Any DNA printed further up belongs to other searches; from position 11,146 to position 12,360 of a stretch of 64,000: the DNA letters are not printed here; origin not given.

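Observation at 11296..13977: MinD/ParA-like ATPase with a ~300-aa unknown C-terminal domain plus a co-operonic 304-aa protein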

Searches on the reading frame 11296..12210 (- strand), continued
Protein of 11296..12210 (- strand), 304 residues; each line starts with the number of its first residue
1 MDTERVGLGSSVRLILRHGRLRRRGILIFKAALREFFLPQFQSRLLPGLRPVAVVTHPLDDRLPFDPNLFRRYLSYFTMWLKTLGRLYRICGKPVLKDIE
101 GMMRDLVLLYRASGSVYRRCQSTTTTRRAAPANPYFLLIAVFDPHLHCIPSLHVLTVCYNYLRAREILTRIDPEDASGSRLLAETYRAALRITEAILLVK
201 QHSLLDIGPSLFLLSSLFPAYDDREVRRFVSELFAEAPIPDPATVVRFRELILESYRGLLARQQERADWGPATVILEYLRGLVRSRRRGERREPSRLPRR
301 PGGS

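Call 41: search_protein_families(library=pfam, proteins=[L019:36-1028:+, L019:1041-3128:+, L019:3147-4361:+, L019:4413-5276:+, L019:5348-6019:+, L019:6025-6813:+, L019:6816-8795:+, L019:8776-9123:+, L019:9129-9830:+, L014:3582-8294:+], max_evalue=0.0001)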
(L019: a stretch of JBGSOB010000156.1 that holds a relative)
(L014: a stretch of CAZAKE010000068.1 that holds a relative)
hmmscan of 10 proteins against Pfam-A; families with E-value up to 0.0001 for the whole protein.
L019:36-1028:+ (330 aa): 1 family
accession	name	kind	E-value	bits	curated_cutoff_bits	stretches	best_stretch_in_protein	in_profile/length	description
PF01312.24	Bac_export_2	-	2.2e-97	326.8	24.4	1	2-306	38-334/335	FlhB HrpN YscU SpaS Family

L019:1041-3128:+ (695 aa): 1 family
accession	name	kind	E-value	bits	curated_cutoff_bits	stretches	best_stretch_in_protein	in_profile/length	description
PF00771.25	FHIPEP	-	5.1e-246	818.7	29.1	1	29-684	2-656/657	FHIPEP family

L019:3147-4361:+ (404 aa): 4 families
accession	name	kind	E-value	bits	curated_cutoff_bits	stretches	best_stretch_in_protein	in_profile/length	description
PF00448.28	SRP54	-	6.7e-37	127.5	22.7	1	186-375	2-189/196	SRP54-type protein, GTPase domain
PF13401.12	AAA_22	-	5.3e-06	27.2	27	1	185-274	5-91/130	AAA domain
PF04851.21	ResIII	-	2e-05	25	22.5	1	159-280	8-114/164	Type III restriction enzyme, res subunit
PF00005.33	ABC_tran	-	2.7e-05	25.2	25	0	183-214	9-40/137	ABC transporter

L019:4413-5276:+ (287 aa): 6 families
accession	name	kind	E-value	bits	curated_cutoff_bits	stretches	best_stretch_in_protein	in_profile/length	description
PF13614.12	AAA_31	-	3.6e-19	69.8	27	1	24-192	1-176/177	AAA domain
PF01656.29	CbiA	-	1.3e-18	67.5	25.4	1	27-245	1-125/125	CobQ/CobB/MinD/ParA nucleotide binding domain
PF10609.15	ParA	-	1.4e-17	64.4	27.1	1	24-263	3-243/246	NUBPL iron-transfer P-loop NTPase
PF00142.24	Fer4_NifH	-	2.4e-09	37.5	25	1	27-269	3-248/271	4Fe-4S iron sulfur cluster binding proteins, NifH/frxC family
PF02374.21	ArsA_ATPase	-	6.5e-07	29.3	24.3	1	29-62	5-38/305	Anion-transporting ATPase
PF09140.17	MipZ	-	1.9e-05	24.6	20.7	1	26-160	2-125/262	ATPase MipZ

L019:5348-6019:+ (223 aa): 0 families

L019:6025-6813:+ (262 aa): 4 families
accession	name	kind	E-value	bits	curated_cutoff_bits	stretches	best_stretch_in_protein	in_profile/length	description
PF04545.22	Sigma70_r4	-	2.2e-20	72.4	24.1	1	204-251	2-49/50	Sigma-70, region 4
PF04542.20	Sigma70_r2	-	1.6e-16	60.3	24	1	30-102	1-70/71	Sigma-70 region 2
PF08281.18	Sigma70_r4_2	-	1.9e-12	47.1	25.7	1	199-250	3-54/54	Sigma-70, region 4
PF04539.22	Sigma70_r3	-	4.8e-08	33.4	25.3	1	110-161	2-53/78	Sigma-70 region 3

L019:6816-8795:+ (659 aa): 3 families
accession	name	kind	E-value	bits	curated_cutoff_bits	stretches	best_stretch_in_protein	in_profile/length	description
PF03961.19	FapA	-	2.4e-74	250.8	31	1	362-635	1-272/272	Flagellar Assembly Protein A beta solenoid domain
PF20250.3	FapA_N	-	1.5e-50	171.5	27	1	186-354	4-176/178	Flagellar Assembly Protein A N-terminal region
PF14804.11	Jag_N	-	5.2e-14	52.8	25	1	29-77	1-49/50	Jag N-terminus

L019:8776-9123:+ (115 aa): 0 families

L019:9129-9830:+ (233 aa): 0 families

L014:3582-8294:+ (1570 aa): 2 families
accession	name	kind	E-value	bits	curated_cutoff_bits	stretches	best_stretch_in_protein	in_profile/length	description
PF09989.15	DUF2229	-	7.5e-54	183.1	29.4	1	747-959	1-217/218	CoA enzyme activase uncharacterised domain (DUF2229)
PF01869.26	BcrAD_BadFG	-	1e-47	163.4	31.5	2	386-645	1-271/271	BadF/BadG/BcrA/BcrD ATPase family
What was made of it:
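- On FlhG / FleN: A separate 287-aa FlhG exists in Treponematales loci (call 41).
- In Treponematales, B sits at the tail of an operon that contains the MinD-family ATPase FlhG (call 41).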

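Call 51: find_homologous_proteins(query=A1, max_evalue=0.01)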
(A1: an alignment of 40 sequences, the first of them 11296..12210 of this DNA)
Query A1 (40 sequences) (304 aa, profile of the alignment): 176 proteins with E <= 0.01 among 8000 candidates; the best 120 are listed.
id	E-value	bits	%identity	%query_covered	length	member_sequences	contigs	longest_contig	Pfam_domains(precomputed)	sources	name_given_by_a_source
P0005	6.2e-135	467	68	96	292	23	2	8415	-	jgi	jgi:hypothetical protein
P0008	7.7e-135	467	69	93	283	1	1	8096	-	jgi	jgi:hypothetical protein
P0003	2.3e-134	466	73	94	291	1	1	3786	-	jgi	jgi:hypothetical protein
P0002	1.4e-133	463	87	100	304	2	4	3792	-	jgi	jgi:hypothetical protein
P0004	4.0e-133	461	69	100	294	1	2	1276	-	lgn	-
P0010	5.8e-131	454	69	93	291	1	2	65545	-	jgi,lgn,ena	-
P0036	7.4e-131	454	55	99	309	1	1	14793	-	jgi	jgi:hypothetical protein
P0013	8.3e-131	454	67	96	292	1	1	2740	-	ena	-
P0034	1.9e-130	453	54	99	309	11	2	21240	-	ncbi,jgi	-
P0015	2.3e-130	452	63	98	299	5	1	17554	-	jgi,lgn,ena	-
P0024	2.5e-130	452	64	93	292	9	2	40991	-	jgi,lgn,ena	-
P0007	3.4e-130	452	70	93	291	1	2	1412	-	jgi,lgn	jgi:hypothetical protein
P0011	5.2e-130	451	67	96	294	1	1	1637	-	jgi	jgi:hypothetical protein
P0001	6.1e-130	451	95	100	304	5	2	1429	-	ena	-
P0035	1.9e-129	449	55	92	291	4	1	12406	-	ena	-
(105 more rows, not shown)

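Call 54: fold_search(model_id=the predicted structure, library=pdb)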
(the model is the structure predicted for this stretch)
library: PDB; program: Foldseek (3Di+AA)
matches with E <= 10: 400; with E <= 0.001: 0
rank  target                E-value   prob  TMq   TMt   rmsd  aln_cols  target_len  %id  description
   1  4wic_D                4.5e-01  0.07  0.12  0.11  36.0       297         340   10  Immediate-early 1 protein (IE1) of rhesus macaque cytomegalovirus (released 2015-07-15)
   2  8ijq_A                6.5e-01  0.87  0.43  0.49  14.6       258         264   12  The cryo-EM structure of human sphingomyelin synthase-related protein in complex with ceramide (released 2024-02-28)
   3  8r5s_G                6.5e-01  0.11  0.17  0.20  21.2       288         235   14  t113 - De-novo designed soluble homotetramer (released 2024-11-27)
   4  6xpd_A                8.2e-01  0.13  0.18  0.19  14.5       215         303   11  Cryo-EM structure of human ZnT8 double mutant - D110N and D224N, determined in outward-facing conformation (released 2020-08-05)
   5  4r6s_B                8.2e-01  0.09  0.16  0.18  16.6       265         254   11  Crystal structure of PPARgammma in complex with SR1663 (released 2015-07-01)
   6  3r8a_B                8.6e-01  0.10  0.16  0.19  14.9       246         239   12  X-ray crystal structure of the nuclear hormone receptor PPAR-gamma in a complex with a compound with dual PPAR gamma a (released 2012-03-14)
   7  8zsb_A                9.0e-01  0.08  0.17  0.17  18.2       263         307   14  Cryo-EM structure of human ZnT1, in the absence of zinc, determined in outward-facing conformation (released 2024-08-21)
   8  8zft_B                9.0e-01  0.07  0.14  0.16  21.4       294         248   10  Crystal Structure of Human PPARgamma Ligand Binding Domain in Complex with T0070907 and SR1664 (released 2024-08-07)
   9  1vei                  9.8e-01  0.13  0.14  0.22  15.9       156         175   13  Mycobacterium smegmatis Dps (released 2004-06-29)
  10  8r5s_A                9.8e-01  0.08  0.17  0.20  21.3       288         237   14  t113 - De-novo designed soluble homotetramer (released 2024-11-27)
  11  7bq3_A                1.0e+00  0.10  0.15  0.17  16.1       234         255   15  X-ray structure of human PPARalpha ligand binding domain-GW7647-SRC1 coactivator peptide co-crystals obtained by delip (released 2020-11-11)
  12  4gyv_E                1.0e+00  0.06  0.12  0.15  18.4       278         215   12  Crystal structure of the DH domain of FARP2 (released 2013-03-13)
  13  2pob_B                1.1e+00  0.08  0.15  0.17  15.1       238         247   10  PPARgamma Ligand binding domain complexed with a farglitazar analogue gw4709 (released 2008-03-18)
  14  6jlf_D                1.2e+00  0.08  0.18  0.20  26.8       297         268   13  Crystal structure of a bacterial Bestrophin homolog from Klebsiella pneumoniae D179A mutation - HR (released 2019-11-13)
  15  6qzr_A                1.3e+00  0.09  0.18  0.22  14.3       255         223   10  14-3-3 sigma in complex with FOXO1 pT24 peptide (released 2019-07-31)
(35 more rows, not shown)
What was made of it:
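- On PAP2 superfamily (for protein B): Foldseek alone is inconclusive, with SMSr at probability 0.87 but E 0.65 (call 54).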

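Call 62: search_protein_families(library=ncbifam, proteins=[L021:7712-8860:+, L044:6998-8188:+, L019:8776-9123:+, L019:9129-9830:+, L021:5802-6743:-], max_evalue=0.001)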
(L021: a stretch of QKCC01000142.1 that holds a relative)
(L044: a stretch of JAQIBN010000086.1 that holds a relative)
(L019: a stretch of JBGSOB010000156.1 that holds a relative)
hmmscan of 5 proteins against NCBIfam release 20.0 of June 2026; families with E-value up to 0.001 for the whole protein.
L021:7712-8860:+ (382 aa): 1 family
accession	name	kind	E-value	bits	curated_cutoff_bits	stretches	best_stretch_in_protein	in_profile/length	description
NF003296.0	PRK04296.1-1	equivalog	4.2e-09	36.7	183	1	120-262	67-191/195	thymidine kinase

L044:6998-8188:+ (396 aa): 59 families (the best 25 are shown)
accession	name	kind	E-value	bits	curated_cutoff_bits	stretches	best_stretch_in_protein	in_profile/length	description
NF033640.1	N_Twi_rSAM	subfamily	4e-32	111.8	170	2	31-237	92-310/398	twitch domain-containing radical SAM protein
TIGR04317.1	W_rSAM_matur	equivalog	4.3e-32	111.6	380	1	48-228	4-177/349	tungsten cofactor oxidoreductase radical SAM maturase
TIGR04054.1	rSAM_NirJ1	equivalog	3.8e-24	85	650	1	48-383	36-352/387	putative heme d1 biosynthesis radical SAM protein NirJ1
TIGR04051.1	rSAM_NirJ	equivalog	4.9e-20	71.8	515.45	1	54-239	8-180/354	heme d1 biosynthesis radical SAM protein NirJ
TIGR04347.1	pseudo_SAM_Halo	equivalog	1.2e-19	70.9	525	1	46-228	36-205/390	TIGR04347 family pseudo-SAM/SPASM protein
NF050035.1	rSAM_WgK_link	exception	3e-19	69.2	650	1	41-211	2-160/367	radical SAM/SPASM peptide maturase WgkB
TIGR04546.1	rSAM_ahbC_deAc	equivalog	5.3e-19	68.3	650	1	45-383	36-355/390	12,18-didecarboxysiroheme deacetylase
TIGR03962.1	mycofact_rSAM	equivalog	7.3e-19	68.1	265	1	39-225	4-176/339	mycofactocin radical SAM maturase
TIGR04545.1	rSAM_ahbD_hemeb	equivalog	2.2e-18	66.8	500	1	49-384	1-310/339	heme b synthase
TIGR04082.1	rSAM_for_selen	equivalog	1.4e-17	63.7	350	1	51-195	202-338/516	thio(seleno)oxazole modification radical SAM maturase SbtM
NF041298.1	rSAM_mat_DynA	equivalog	3.1e-17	62.6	450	1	55-235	8-187/356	dynobactin maturation radical SAM/SPASM protein DynA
TIGR03942.1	sulfatase_rSAM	equivalog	5.7e-17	61.8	349.45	2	57-284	10-236/363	anaerobic sulfatase maturase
NF047865.1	rSAM_PapB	equivalog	1.2e-16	60.8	340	1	47-228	2-181/330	PapB family radical SAM/SPASM ranthipeptide maturase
TIGR03961.1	rSAM_PTO1314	hypoth_equivalog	2e-16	60.2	306.05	1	30-252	4-208/332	PTO1314 family radical SAM protein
TIGR04133.1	rSAM_w_lipo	hypoth_equivalog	8.3e-16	57.8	425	1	45-225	21-192/350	TIGR04133 family radical SAM/SPASM protein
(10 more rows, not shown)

L019:8776-9123:+ (115 aa): 0 families

L019:9129-9830:+ (233 aa): 0 families

L021:5802-6743:- (313 aa): 11 families
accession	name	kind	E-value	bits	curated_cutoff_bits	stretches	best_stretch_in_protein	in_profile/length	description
TIGR00586.1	mutt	equivalog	5.2e-12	45.9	97.9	1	168-270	9-110/129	8-oxo-dGTP diphosphatase MutT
NF008044.0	PRK10776.1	equivalog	8.9e-10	38.6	148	1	169-269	9-108/130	8-oxo-dGTP diphosphatase MutT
NF006530.0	PRK08999.1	equivalog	6.4e-06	25.4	245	1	178-266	19-107/315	Nudix family hydrolase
NF041652.1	Nud_hyd_Dein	equivalog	7.8e-06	26.2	200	1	175-257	23-109/152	Nudix hydrolase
TIGR02705.1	nudix_YtkD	equivalog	1.8e-05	24.3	154.4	1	193-233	47-87/156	RNA deprotection pyrophosphohydrolase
NF007834.0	PRK10546.1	equivalog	5.8e-05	22.9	156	1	189-267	28-105/135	pyrimidine (deoxy)nucleoside triphosphate diphosphatase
NF003791.0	PRK05379.2-3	equivalog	0.00014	21.1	409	1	177-244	213-283/340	bifunctional nicotinamide-nucleotide adenylyltransferase/Nudix hydroxylase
NF008736.0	PRK11762.1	equivalog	0.00025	20.6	169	1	174-221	56-104/186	ADP compounds hydrolase NudE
NF001299.0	PRK00241.1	equivalog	0.00028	20.4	158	1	165-262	136-226/263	NAD(+) diphosphatase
NF003786.0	PRK05379.1-2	equivalog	0.0004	19.7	397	1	177-229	229-281/354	bifunctional nicotinamide-nucleotide adenylyltransferase/Nudix hydroxylase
NF001936.0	PRK00714.1-3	equivalog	0.00044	20.2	118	1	166-224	12-68/155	RNA pyrophosphohydrolase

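Call 63: search_protein_families(library=padloc, proteins=[window:11296-12210:-], max_evalue=0.01)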
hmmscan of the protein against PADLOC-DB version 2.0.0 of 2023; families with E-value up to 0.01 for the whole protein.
window:11296-12210:- (304 aa): 0 families
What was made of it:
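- On Known anti-phage defence systems: Neither protein gives a hit (call 63).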
